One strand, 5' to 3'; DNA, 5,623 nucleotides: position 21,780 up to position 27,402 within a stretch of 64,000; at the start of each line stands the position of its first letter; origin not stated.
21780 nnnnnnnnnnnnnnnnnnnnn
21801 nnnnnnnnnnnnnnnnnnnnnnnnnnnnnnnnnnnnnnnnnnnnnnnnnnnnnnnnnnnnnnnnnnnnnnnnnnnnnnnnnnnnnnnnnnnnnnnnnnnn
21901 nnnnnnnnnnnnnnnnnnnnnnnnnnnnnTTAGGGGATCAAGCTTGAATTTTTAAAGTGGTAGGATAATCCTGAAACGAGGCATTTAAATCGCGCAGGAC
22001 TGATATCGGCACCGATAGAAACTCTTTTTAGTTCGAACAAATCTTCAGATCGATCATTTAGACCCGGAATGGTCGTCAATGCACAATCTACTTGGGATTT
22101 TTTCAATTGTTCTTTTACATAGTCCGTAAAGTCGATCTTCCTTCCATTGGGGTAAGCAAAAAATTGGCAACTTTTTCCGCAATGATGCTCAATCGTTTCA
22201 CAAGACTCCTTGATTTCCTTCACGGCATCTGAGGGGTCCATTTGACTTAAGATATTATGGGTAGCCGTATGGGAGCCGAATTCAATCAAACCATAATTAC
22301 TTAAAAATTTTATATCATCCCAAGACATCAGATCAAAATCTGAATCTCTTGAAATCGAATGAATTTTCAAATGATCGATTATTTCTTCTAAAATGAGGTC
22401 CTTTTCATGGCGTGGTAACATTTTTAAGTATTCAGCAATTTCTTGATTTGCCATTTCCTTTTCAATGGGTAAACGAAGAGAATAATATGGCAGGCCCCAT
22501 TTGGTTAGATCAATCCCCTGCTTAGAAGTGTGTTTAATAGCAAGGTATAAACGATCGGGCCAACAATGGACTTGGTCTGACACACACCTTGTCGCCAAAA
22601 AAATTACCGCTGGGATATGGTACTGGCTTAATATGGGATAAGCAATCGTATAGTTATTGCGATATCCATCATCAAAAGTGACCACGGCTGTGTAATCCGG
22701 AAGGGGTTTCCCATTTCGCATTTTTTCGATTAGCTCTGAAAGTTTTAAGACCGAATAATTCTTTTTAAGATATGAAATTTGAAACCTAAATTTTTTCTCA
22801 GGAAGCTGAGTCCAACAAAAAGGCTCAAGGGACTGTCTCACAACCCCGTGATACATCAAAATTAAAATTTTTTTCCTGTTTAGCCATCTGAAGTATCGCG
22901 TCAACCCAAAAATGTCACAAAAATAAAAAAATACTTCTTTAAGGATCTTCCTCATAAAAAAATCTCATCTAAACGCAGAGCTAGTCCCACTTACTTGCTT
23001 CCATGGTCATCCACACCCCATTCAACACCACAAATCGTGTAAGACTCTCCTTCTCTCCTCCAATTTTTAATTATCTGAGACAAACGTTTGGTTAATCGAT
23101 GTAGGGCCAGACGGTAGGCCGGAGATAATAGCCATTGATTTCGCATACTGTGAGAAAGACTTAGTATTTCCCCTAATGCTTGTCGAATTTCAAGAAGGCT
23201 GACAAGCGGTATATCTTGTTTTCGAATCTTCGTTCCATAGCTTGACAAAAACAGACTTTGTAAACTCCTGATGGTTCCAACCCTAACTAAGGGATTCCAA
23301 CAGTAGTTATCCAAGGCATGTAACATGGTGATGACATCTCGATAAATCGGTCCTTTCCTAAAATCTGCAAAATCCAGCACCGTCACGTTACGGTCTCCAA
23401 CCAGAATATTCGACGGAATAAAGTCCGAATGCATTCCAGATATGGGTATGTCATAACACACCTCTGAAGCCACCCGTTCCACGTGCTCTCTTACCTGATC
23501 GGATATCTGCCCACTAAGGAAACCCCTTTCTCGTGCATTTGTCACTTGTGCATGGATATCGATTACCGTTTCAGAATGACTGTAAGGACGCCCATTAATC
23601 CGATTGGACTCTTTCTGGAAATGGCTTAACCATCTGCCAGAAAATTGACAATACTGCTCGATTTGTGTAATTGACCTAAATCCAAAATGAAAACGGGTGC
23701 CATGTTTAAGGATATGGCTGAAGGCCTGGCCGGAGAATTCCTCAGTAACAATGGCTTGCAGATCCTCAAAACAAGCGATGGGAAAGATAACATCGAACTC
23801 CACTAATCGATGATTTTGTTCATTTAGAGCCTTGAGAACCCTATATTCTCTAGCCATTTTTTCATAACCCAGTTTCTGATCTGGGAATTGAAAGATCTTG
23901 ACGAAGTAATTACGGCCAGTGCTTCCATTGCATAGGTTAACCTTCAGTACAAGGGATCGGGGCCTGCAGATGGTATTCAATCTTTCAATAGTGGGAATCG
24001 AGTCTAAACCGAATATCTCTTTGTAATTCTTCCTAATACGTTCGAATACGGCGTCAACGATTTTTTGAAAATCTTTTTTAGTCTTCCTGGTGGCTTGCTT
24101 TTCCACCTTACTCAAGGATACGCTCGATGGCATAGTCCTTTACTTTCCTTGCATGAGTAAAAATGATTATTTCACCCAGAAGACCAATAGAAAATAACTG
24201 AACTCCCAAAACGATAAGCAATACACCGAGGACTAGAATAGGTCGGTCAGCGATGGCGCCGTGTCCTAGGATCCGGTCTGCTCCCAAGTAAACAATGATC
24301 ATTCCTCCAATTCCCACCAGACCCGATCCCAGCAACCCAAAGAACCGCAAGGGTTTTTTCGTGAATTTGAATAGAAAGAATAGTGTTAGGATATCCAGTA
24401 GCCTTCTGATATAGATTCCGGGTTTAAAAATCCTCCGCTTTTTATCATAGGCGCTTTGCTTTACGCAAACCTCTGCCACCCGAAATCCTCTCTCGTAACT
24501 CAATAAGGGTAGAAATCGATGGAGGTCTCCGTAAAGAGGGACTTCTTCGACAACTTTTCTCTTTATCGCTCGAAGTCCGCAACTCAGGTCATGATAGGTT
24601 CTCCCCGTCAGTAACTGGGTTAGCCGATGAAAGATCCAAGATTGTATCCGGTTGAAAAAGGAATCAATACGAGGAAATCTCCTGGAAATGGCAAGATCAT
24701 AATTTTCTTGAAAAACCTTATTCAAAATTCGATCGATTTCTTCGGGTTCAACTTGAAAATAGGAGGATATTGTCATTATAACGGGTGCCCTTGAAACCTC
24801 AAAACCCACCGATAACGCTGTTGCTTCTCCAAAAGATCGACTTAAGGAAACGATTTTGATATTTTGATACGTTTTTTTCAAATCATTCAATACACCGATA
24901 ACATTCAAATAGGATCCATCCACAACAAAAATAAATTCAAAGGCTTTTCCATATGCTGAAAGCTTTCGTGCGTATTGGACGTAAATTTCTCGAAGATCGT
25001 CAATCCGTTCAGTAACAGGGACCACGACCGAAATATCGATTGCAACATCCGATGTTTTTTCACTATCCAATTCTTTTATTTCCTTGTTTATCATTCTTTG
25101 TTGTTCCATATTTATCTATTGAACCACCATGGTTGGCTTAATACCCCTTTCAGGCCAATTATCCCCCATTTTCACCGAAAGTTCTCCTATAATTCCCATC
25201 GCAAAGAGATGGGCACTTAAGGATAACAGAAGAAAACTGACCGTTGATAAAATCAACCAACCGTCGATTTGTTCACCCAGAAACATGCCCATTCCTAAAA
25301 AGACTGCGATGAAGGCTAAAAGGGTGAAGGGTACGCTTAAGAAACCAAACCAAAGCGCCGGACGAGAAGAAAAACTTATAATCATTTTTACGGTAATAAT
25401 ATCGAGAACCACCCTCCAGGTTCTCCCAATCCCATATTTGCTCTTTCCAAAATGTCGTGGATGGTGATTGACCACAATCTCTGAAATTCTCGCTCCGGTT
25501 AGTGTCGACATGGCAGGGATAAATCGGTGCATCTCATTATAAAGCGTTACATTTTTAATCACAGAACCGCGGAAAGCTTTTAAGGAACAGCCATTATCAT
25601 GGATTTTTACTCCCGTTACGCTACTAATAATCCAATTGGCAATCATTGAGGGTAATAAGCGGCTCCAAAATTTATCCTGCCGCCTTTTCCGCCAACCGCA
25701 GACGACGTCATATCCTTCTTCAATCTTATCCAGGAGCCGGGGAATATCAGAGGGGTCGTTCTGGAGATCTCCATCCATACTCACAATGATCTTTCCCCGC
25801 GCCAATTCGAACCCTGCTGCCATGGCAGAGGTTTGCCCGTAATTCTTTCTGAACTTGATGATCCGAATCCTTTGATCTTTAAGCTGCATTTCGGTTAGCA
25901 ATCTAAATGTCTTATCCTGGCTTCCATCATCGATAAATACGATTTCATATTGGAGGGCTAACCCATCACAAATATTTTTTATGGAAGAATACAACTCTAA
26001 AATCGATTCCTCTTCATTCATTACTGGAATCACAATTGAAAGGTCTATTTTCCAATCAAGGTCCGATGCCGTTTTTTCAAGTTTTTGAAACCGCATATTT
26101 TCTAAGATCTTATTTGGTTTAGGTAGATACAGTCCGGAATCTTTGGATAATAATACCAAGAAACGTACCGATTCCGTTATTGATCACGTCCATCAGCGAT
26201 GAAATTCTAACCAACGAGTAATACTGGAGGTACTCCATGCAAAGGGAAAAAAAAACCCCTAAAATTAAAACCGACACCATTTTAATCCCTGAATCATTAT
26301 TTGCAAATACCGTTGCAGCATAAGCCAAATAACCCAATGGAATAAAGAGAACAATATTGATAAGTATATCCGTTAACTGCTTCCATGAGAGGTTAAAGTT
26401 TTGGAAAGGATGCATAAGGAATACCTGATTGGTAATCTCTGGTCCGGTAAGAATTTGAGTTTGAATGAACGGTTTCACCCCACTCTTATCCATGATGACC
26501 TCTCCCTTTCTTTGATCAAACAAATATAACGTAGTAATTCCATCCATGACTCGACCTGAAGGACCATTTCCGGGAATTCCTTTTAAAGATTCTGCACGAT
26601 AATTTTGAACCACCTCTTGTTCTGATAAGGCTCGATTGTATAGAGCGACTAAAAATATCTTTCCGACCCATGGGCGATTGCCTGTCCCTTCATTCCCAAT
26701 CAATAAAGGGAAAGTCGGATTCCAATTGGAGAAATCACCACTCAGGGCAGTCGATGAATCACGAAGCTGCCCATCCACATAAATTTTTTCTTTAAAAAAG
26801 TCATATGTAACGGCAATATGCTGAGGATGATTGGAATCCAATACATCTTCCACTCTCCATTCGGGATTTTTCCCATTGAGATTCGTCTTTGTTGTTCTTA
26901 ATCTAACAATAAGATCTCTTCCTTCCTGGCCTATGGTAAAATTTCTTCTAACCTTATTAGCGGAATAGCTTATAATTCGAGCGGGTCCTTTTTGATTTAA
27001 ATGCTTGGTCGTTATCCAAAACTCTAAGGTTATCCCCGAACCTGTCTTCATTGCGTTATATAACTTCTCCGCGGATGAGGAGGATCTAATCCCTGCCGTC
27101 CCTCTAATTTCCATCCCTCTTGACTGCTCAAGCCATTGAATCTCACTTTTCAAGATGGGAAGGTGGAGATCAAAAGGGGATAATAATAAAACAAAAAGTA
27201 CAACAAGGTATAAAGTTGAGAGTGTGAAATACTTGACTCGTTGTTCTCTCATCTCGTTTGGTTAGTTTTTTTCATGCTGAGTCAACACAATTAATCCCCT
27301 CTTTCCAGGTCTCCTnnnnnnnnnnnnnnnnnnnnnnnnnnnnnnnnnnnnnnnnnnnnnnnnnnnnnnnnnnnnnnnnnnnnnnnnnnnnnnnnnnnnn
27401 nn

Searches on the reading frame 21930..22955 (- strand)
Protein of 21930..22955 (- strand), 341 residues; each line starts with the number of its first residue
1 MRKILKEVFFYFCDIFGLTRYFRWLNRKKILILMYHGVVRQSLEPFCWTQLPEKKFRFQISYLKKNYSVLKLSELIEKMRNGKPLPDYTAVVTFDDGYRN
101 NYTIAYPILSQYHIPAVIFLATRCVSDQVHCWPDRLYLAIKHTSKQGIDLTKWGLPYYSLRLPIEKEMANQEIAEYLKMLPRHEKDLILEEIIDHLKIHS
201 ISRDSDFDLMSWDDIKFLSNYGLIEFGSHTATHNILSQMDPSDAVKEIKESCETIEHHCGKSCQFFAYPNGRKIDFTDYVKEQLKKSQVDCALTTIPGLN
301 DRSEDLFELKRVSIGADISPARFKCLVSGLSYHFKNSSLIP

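Call 20: search_protein_families(library=pfam, proteins=[window:21930-22955:-], max_evalue=0.00001)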
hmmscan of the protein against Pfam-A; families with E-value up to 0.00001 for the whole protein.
window:21930-22955:- (341 aa): 1 family
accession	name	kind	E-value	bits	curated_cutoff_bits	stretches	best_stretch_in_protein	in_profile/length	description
PF01522.26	Polysacc_deac_1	-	4.5e-21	75.5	23.1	1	85-286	4-118/124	Polysaccharide deacetylase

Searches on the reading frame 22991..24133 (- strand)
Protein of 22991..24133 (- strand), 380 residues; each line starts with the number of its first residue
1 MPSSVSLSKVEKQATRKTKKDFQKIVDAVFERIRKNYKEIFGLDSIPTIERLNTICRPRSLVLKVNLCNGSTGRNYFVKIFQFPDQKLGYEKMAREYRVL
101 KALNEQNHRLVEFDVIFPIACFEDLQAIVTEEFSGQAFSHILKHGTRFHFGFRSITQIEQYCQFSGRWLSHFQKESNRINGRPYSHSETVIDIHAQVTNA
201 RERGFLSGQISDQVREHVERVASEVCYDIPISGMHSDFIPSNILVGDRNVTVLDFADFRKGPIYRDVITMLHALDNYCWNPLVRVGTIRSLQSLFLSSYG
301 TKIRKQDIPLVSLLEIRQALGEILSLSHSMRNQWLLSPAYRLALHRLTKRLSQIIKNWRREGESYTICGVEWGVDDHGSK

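Call 20: search_protein_families(library=pfam, proteins=[window:22991-24133:-], max_evalue=0.00001)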
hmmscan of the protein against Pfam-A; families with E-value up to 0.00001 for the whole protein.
window:22991-24133:- (380 aa): 1 family
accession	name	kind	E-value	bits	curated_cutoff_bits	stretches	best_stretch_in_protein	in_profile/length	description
PF01636.29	APH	-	8.1e-08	32.8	23.2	1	72-274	19-211/239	Phosphotransferase enzyme family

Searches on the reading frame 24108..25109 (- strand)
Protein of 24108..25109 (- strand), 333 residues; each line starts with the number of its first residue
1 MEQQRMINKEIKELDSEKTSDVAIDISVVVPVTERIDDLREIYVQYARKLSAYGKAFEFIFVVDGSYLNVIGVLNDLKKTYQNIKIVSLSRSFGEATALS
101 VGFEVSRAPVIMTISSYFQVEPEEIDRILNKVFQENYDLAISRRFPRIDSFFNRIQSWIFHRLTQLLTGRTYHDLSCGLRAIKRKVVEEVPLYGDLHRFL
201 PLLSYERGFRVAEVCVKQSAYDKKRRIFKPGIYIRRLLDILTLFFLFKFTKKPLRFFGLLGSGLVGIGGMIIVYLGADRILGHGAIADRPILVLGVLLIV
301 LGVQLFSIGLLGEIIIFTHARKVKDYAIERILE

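Call 20: search_protein_families(library=pfam, proteins=[window:24108-25109:-], max_evalue=0.00001)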
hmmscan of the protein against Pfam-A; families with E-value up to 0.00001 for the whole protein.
window:24108-25109:- (333 aa): 1 family
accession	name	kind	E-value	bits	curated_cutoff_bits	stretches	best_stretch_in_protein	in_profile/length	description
PF00535.33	Glycos_transf_2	-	1.4e-15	58.1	23.3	1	27-190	1-167/168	Glycosyl transferase family 2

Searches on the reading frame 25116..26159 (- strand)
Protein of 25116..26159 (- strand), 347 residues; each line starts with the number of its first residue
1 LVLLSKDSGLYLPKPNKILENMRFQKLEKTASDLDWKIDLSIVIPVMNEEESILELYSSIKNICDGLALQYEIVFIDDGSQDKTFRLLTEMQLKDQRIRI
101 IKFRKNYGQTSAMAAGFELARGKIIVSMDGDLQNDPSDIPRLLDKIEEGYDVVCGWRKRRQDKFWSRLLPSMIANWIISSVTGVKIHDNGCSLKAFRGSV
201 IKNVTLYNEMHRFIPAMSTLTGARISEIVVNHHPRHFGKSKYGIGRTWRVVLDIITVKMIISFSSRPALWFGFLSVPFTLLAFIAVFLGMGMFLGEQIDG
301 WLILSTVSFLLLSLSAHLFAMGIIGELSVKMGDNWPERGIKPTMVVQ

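Call 20: search_protein_families(library=pfam, proteins=[window:25116-26159:-], max_evalue=0.00001)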
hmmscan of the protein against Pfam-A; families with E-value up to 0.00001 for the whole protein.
window:25116-26159:- (347 aa): 1 family
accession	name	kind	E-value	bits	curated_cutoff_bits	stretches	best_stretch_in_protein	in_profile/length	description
PF00535.33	Glycos_transf_2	-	2.2e-33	116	23.3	1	41-202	1-165/168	Glycosyl transferase family 2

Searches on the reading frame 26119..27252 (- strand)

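Call 20: search_protein_families(library=pfam, proteins=[window:26119-27252:-], max_evalue=0.00001)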
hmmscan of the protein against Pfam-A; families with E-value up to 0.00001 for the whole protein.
window:26119-27252:- (377 aa): 2 families
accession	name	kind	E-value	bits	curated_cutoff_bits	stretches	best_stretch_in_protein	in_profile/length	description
PF13385.13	Laminin_G_3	-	2.4e-21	76.9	27.6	1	63-214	8-150/151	Concanavalin A-like lectin/glucanases superfamily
PF04892.17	VanZ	-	4.8e-13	50.3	30.1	1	276-371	33-123/126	VanZ like family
